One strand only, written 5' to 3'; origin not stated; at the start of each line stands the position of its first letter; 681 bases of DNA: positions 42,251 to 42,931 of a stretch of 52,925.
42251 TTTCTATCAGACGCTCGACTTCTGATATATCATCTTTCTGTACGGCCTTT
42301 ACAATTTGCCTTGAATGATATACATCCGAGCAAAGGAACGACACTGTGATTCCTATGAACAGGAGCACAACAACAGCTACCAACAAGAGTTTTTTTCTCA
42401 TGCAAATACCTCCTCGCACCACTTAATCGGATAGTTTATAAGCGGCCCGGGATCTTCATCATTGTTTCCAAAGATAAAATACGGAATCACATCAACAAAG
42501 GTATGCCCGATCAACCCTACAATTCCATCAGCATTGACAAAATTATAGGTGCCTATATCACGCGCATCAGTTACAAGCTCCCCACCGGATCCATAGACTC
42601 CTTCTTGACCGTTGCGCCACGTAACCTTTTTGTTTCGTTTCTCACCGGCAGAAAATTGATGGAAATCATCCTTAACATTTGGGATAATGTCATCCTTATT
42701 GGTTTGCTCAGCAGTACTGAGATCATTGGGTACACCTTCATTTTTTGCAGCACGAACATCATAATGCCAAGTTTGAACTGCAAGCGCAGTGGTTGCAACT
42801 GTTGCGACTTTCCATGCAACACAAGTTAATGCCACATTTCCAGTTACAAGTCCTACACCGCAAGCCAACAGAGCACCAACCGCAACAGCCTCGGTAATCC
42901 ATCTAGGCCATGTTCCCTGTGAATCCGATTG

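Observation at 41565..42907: Unrecognised 169-aa toxin tip with two hydrophobic helices, paired with an outward-facing membrane-anchored ankyrin protein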

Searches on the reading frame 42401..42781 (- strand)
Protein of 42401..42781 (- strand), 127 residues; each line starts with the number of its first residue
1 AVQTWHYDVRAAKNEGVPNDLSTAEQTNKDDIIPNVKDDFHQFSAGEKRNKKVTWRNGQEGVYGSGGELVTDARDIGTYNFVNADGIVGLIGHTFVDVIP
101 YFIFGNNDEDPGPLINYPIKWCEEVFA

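Call 31: search_solved_structures(query=A2, max_evalue=10, show_alignments=2)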
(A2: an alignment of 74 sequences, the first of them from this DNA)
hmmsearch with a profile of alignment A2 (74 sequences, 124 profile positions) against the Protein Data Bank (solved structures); distinct sequences matched with E-value up to 10: 3.
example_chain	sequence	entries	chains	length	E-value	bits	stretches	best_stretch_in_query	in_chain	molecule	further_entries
9c6t_A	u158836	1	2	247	0.1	15.8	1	62-102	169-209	Isthmin-1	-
2xph_A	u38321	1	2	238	0.44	13.8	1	33-96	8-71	SENTRIN-SPECIFIC PROTEASE 1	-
2xre_A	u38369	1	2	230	1.1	12.5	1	37-96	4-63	SENTRIN-SPECIFIC PROTEASE 1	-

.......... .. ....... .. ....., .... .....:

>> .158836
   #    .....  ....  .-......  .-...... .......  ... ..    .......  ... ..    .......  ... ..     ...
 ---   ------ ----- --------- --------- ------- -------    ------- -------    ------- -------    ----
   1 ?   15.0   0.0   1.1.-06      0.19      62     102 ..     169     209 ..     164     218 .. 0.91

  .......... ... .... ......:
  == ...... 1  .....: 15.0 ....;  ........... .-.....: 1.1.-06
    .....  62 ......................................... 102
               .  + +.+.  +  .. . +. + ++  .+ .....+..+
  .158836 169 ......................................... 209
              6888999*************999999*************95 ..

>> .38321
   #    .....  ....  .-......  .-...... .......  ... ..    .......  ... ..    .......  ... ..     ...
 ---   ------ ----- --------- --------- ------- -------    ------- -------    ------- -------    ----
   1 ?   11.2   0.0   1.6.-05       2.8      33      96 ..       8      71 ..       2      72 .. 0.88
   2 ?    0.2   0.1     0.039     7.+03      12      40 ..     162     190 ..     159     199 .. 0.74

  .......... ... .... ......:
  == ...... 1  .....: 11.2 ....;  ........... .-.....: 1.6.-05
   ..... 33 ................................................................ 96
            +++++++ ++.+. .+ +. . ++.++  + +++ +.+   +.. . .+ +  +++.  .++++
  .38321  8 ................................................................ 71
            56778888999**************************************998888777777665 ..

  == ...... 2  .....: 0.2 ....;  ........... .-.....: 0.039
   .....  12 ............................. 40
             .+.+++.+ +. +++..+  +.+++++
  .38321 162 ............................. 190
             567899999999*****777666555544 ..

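Call 35: search_protein_families(library=pfam, alignment_id=A2, max_evalue=10)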
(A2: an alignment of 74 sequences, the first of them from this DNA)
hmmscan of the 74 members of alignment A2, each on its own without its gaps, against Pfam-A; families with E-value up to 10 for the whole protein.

A. member 1, seq(127 aa): 0 families

B. families by the number of members that match (of 74 scanned): 21 families
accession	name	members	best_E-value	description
PF13756.12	Stimulus_sens_1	3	0.042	Stimulus-sensing domain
PF19917.4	bpX1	2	0.002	MoxR-vWA-beta-propeller ternary system domain bpX1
PF20737.2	Glyco_hydro127C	2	0.075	Glycoside hydrolase family 127 C-terminal domain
PF15119.11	APOC4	1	0.015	Apolipoprotein C4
PF11321.13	DUF3123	1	0.029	Protein of unknown function (DUF3123)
PF07745.19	Glyco_hydro_53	1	0.041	Glycosyl hydrolase family 53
PF18413.7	Neuraminidase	1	0.054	Neuraminidase-like domain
PF03848.20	TehB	1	0.098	Tellurite resistance protein TehB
PF17752.6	BLF1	1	0.1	Burkholderia lethal factor 1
PF03782.22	AMOP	1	0.11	AMOP domain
PF11173.13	DUF2960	1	0.12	Protein of unknown function (DUF2960)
PF19630.5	DUF6134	1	0.12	Domain of unknown function (DUF6134)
PF09636.16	XkdW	1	0.18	XkdW protein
PF11193.13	DUF2812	1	0.18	Protein of unknown function (DUF2812)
PF19559.6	DUF6081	1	0.18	Family of unknown function (DUF6081)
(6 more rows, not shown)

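Call 37: predict_structure(alignment_id=A2)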
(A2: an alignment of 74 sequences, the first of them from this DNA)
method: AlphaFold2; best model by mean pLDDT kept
length: 127 residues; sequences in the alignment: 74
mean_pLDDT: 95.3   pTM: 0.86
mean pLDDT of the five models: 95.3, 95.2, 94.8, 93.8, 93.5
residues with pLDDT >= 90: 121; 70-90: 6; 50-70: 0; < 50: 0
segments of 3 or more residues with pLDDT < 50: none
pLDDT, mean of each block of 10 residues (from residue 1): 94 98 96 94 95 98 98 98 94 96 96 91 90
secondary structure, 60 per line:
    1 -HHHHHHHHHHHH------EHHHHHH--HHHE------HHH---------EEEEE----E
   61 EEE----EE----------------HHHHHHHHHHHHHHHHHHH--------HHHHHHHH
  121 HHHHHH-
elements in order: H2-13 H21-26 E51-55 E60-63 H86-104 H113-126

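Call 41: fold_search(model_id=the predicted structure, library=pdb)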
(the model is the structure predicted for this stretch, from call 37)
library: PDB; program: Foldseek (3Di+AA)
matches with E <= 10: 49; with E <= 0.001: 0
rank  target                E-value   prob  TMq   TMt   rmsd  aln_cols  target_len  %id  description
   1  9c6t_A                5.4e-01  0.23  0.42  0.26   9.6       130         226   16  Structure of the Human ISM1 TSR-AMOP domains (released 2025-04-23)
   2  9c6t_B                6.6e-01  0.28  0.33  0.19   8.2        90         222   22  Structure of the Human ISM1 TSR-AMOP domains (released 2025-04-23)
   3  6s9v_B                2.7e+00  0.01  0.15  0.05  12.6       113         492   12  Crystal structure of sucrose 6F-phosphate phosphorylase from Thermoanaerobacter thermosaccharolyticum (released 2019-08-28)
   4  5it7_AA               2.9e+00  0.02  0.14  0.08  10.2        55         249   14  Structure of the Kluyveromyces lactis 80S ribosome in complex with the cricket paralysis virus IRES and eEF2 (released 2016-05-18)
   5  6vc7_A                3.1e+00  0.09  0.19  0.08   7.0        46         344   17  Structure of the F349A mutant of the periplasmic domain of YejM from Salmonella typhimurium (released 2020-08-26)
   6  2ltt_MODEL_1_A        3.3e+00  0.02  0.13  0.20   6.9        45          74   11  Solution NMR Structure of YdbC:dT19G1 complex. Northeast Structural Genomics Consortium (NESG) Target KR150 (released 2012-06-20)
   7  6vat_B                3.5e+00  0.08  0.18  0.07   7.1        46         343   17  Structure of the periplasmic domain of YejM from Salmonella typhimurium (released 2020-08-26)
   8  7awk                  3.5e+00  0.03  0.20  0.21  10.3        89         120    9  Crystal structure of the HigB1 toxin mutant K95A from Mycobacterium tuberculosis (Rv1955) (released 2021-11-24)
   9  2fv4_MODEL_1_A        3.8e+00  0.01  0.18  0.22  10.6        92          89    8  NMR solution structure of the yeast kinetochore Spc24/Spc25 globular domain (released 2006-06-13)
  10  9axt_BN               4.0e+00  0.01  0.14  0.09   9.6       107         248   14  Non-translating S. pombe ribosome (released 2024-10-16)
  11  6s9v_A                4.0e+00  0.01  0.15  0.08  13.0       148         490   14  Crystal structure of sucrose 6F-phosphate phosphorylase from Thermoanaerobacter thermosaccharolyticum (released 2019-08-28)
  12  9lov_B                4.6e+00  0.02  0.18  0.05   6.9        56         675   18  LGP2:MDA5:dsRNA filament (released 2026-01-28)
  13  8qtz_Z                4.6e+00  0.01  0.17  0.05  15.7       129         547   15  Cryo-EM reconstruction of VP5*/VP8* assembly from SA11 Rotavirus Tripsinized Triple Layered Particle (released 2024-09-25)
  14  2wl3_B                4.9e+00  0.03  0.23  0.12   8.5        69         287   13  crystal structure of catechol 2,3-dioxygenase (released 2010-09-01)
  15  4k1t_C                4.9e+00  0.01  0.12  0.08  10.3        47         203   21  Gly-Ser-SplB protease from Staphylococcus aureus at 1.60 A resolution (released 2014-04-16)
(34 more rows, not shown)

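Call 42: fold_search(model_id=the predicted structure, library=viral)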
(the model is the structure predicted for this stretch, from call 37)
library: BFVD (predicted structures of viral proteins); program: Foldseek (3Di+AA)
matches with E <= 10: 139; with E <= 0.001: 0
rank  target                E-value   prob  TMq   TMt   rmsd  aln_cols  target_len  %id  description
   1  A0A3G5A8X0            9.9e-01  0.09  0.19  0.16   8.5        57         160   18  Uncharacterized protein [Homavirus sp.]
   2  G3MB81                1.3e+00  0.01  0.14  0.07  14.6       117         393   11  Gp11 [Bacillus phage G]
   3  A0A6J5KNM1            1.4e+00  0.06  0.24  0.07  13.0        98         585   17  Intramolecular chaperone auto-processing domain containing protein [uncultured Caudovirales phage]
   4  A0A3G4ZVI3            1.5e+00  0.03  0.20  0.14  14.2       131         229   13  Uncharacterized protein [Edafosvirus sp.]
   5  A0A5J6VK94            1.5e+00  0.01  0.11  0.06   9.6        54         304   13  Uncharacterized protein [Megaviridae environmental sample]
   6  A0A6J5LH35            1.6e+00  0.14  0.20  0.34   3.3        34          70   29  Uncharacterized protein [uncultured Caudovirales phage]
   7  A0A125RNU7            1.9e+00  0.08  0.21  0.08   8.9        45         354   24  (no name in the UniProt tables at hand)
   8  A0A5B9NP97            1.9e+00  0.02  0.17  0.09  13.5       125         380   13  Protein kinase [Klebsiella phage vB_KpnP_NahiliMali]
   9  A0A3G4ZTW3            2.5e+00  0.02  0.17  0.19  10.8        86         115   15  Uncharacterized protein [Edafosvirus sp.]
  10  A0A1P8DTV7            2.7e+00  0.03  0.20  0.13   9.4        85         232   14  (no name in the UniProt tables at hand)
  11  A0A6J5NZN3            2.7e+00  0.03  0.22  0.21  14.5       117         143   11  Uncharacterized protein [uncultured Caudovirales phage]
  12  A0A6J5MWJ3            2.7e+00  0.02  0.19  0.20  14.7       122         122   16  Uncharacterized protein (Fragment) [uncultured Caudovirales phage]
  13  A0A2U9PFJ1            2.9e+00  0.08  0.21  0.41   3.5        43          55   12  Uncharacterized protein [Gordonia phage Sitar]
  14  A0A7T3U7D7            3.1e+00  0.02  0.12  0.15  10.6        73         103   22  Uncharacterized protein [Achromobacter phage vB_AchrS_AchV4]
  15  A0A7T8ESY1            3.1e+00  0.01  0.16  0.18  16.4       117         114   11  (no name in the UniProt tables at hand)
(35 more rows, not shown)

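Call 43: find_homologous_proteins(query=A2, max_evalue=0.001)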
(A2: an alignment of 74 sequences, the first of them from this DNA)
Query A2 (74 sequences) (127 aa, profile of the alignment): 187 proteins with E <= 0.001 among 1551 candidates; the best 120 are listed.
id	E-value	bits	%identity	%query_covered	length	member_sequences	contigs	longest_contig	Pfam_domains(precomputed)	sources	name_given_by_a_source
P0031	1.2e-41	159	45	60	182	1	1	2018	-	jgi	jgi:hypothetical protein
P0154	5.8e-41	157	37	72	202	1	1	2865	-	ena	-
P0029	1.0e-40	156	40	60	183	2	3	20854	-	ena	-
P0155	2.0e-40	156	36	83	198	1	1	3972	-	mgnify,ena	mgnify:CR=1 FL=1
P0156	2.0e-40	155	39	55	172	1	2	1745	-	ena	-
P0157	2.1e-40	155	42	60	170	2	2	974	-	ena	-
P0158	2.3e-40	155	42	83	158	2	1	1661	-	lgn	-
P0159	2.8e-40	155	40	77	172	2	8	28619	-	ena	-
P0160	8.9e-40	153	40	83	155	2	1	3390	-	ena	-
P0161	1.1e-39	153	36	83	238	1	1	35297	-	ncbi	-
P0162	1.1e-39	153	38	83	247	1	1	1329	-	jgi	-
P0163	4.6e-39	151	39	83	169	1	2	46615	-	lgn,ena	-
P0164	5.9e-39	151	38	75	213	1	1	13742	-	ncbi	-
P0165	1.5e-38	149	41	74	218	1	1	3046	-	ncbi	-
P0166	3.5e-38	148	36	57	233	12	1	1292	-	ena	-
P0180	2.0e-35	139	43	96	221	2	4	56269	-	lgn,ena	-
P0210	3.0e-30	123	33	74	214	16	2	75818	PF23847.2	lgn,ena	-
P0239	8.2e-22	95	36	61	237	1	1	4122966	-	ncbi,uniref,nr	ncbi:hypothetical protein [Tepidibacter hydrothermalis]|uniref:Uncharacterized protein n=1 Tax=Tepid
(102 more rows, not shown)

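Call 44: find_encoding_contigs(protein=P0180, flank=5000, max_places=3)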
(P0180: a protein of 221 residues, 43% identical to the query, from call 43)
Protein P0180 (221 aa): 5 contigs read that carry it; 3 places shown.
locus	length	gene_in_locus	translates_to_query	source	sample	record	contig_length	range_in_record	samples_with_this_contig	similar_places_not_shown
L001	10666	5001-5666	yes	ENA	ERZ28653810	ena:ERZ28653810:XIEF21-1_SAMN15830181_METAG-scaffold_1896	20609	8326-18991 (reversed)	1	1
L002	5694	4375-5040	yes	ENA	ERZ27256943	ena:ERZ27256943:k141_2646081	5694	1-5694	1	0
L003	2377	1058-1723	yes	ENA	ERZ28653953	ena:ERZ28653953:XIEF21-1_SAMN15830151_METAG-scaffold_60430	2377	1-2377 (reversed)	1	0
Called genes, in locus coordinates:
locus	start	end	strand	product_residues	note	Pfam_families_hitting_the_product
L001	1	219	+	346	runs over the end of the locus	-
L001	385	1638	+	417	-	-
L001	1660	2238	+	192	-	-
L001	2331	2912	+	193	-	-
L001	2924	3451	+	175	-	-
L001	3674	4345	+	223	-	PF02195:ParB_N (weak)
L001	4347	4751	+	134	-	-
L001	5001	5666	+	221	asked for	-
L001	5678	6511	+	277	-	PF12796:Ank_2 (weak), PF00023:Ank (faint), PF13606:Ank_3 (faint), PF13637:Ank_4 (faint), PF12796:Ank_2, PF13857:Ank_5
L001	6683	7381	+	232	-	PF00696:AA_kinase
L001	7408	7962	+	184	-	PF01765:RRF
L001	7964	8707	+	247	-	PF01255:Prenyltransf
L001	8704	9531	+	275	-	PF01148:CTP_transf_1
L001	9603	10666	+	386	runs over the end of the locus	PF02670:DXP_reductoisom, PF08436:DXP_redisom_C, PF13288:DXPR_C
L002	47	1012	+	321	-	-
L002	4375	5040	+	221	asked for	-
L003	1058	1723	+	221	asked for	-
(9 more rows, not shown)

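Call 45: find_encoding_contigs(protein=P0239, flank=5000, max_places=2)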
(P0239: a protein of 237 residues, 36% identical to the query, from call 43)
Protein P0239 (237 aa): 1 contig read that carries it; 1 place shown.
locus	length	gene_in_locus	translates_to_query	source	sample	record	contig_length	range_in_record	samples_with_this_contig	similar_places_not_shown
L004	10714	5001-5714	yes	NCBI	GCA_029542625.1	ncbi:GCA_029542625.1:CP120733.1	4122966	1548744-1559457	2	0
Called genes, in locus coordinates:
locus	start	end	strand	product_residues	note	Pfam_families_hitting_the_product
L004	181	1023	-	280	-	PF00376:MerR, PF13411:MerR_1, PF06445:GyrI-like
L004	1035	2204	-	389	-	PF04371:PAD_porph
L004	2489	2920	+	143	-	PF22381:Staph_reg_Sar_Rot (weak), PF12802:MarR_2 (faint), PF13463:HTH_27 (weak)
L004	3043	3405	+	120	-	-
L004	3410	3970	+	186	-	PF14512:TM1586_NiRdase (faint), PF00881:Nitroreductase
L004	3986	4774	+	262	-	PF13187:Fer4_9 (faint), PF25160:LdpA_Fe-S-bd (faint), PF13237:Fer4_10 (weak), PF14697:Fer4_21, PF00037:Fer4, PF12837:Fer4_6 (weak), PF12838:Fer4_7 (weak), PF00037:Fer4 (weak), +2 more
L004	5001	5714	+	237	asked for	-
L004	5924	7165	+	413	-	-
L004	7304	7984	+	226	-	PF00072:Response_reg, PF00486:Trans_reg_C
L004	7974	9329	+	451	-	PF00672:HAMP (faint), PF00512:HisKA, PF02518:HATPase_c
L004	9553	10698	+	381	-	PF07833:Cu_amine_oxidN1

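Call 78: search_protein_families(library=ncbifam, alignment_id=A2, max_evalue=0.01)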
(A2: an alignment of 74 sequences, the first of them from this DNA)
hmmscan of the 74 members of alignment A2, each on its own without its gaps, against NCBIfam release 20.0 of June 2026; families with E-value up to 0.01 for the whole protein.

A. member 1, seq(127 aa): 0 families

B. families by the number of members that match (of 74 scanned): 0 families

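Call 79: search_protein_families(library=phrogs, alignment_id=A2, max_evalue=0.01)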
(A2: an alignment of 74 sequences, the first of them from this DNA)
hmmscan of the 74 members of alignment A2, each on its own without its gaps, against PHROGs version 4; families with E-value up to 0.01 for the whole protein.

A. member 1, seq(127 aa): 1 family
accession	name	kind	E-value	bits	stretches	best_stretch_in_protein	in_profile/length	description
phrog_27461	-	unknown function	0.00076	20.4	1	51-94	24-67/85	-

B. families by the number of members that match (of 74 scanned): 4 families
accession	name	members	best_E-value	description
phrog_27461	-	1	0.00076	-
phrog_13202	-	1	0.0034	-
phrog_34024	-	1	0.0044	-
phrog_36563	-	1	0.0062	-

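Call 89: find_encoding_contigs(protein=P0210, flank=3000, max_places=1)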
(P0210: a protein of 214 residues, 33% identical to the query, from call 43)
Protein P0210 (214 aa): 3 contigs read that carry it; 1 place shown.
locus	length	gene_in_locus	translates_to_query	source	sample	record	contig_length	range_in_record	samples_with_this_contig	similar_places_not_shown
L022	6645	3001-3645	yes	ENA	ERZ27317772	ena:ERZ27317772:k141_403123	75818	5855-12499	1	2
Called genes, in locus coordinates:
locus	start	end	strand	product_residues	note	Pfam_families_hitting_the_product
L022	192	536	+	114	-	-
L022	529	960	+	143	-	-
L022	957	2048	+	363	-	PF23847:DUF7211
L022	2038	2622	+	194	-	PF23847:DUF7211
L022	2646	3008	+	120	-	PF24829:Phage_connect_2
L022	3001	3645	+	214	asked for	PF23847:DUF7211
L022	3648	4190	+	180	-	PF23847:DUF7211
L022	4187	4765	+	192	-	PF23847:DUF7211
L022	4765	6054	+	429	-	PF23847:DUF7211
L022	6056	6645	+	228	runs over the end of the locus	PF23847:DUF7211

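Call 90: find_encoding_contigs(protein=P0163, flank=3000, max_places=1)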
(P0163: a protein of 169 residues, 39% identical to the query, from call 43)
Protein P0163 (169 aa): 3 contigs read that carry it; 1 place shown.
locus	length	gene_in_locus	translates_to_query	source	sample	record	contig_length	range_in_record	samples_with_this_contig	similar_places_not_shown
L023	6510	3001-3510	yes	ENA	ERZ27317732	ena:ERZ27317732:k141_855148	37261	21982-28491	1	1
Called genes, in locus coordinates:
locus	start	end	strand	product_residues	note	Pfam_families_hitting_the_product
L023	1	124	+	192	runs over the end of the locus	PF01470:Peptidase_C15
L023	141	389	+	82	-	-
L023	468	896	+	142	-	-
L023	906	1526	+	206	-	PF13353:Fer4_12 (weak), PF04055:Radical_SAM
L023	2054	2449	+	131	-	-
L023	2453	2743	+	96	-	-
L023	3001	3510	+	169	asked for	-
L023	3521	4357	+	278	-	PF24521:Ank_KRIT1 (faint), PF12796:Ank_2, PF13606:Ank_3 (faint), PF00023:Ank, PF13637:Ank_4 (weak), PF12796:Ank_2, PF13857:Ank_5, PF00023:Ank (weak)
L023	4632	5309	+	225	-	PF00239:Resolvase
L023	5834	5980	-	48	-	-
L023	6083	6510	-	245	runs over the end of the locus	PF11750:DUF3307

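Call 91: find_encoding_contigs(protein=P0161, flank=3000, max_places=1)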
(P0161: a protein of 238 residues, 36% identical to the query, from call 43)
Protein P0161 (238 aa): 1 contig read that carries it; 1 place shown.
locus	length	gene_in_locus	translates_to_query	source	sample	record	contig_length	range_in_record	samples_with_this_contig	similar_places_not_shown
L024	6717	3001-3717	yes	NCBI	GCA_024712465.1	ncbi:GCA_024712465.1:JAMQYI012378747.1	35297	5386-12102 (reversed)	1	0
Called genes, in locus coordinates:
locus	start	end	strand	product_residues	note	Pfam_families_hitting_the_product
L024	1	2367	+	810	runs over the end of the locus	PF03109:ABC1, PF27536:UbiB_helical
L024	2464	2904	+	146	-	-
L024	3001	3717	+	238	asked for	-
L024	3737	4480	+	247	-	PF13857:Ank_5 (faint), PF00023:Ank (faint), PF12796:Ank_2 (weak), PF13606:Ank_3 (faint), PF13637:Ank_4 (faint), PF12796:Ank_2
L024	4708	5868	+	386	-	PF24708:Lip_C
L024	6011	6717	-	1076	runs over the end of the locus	PF00924:MS_channel_2nd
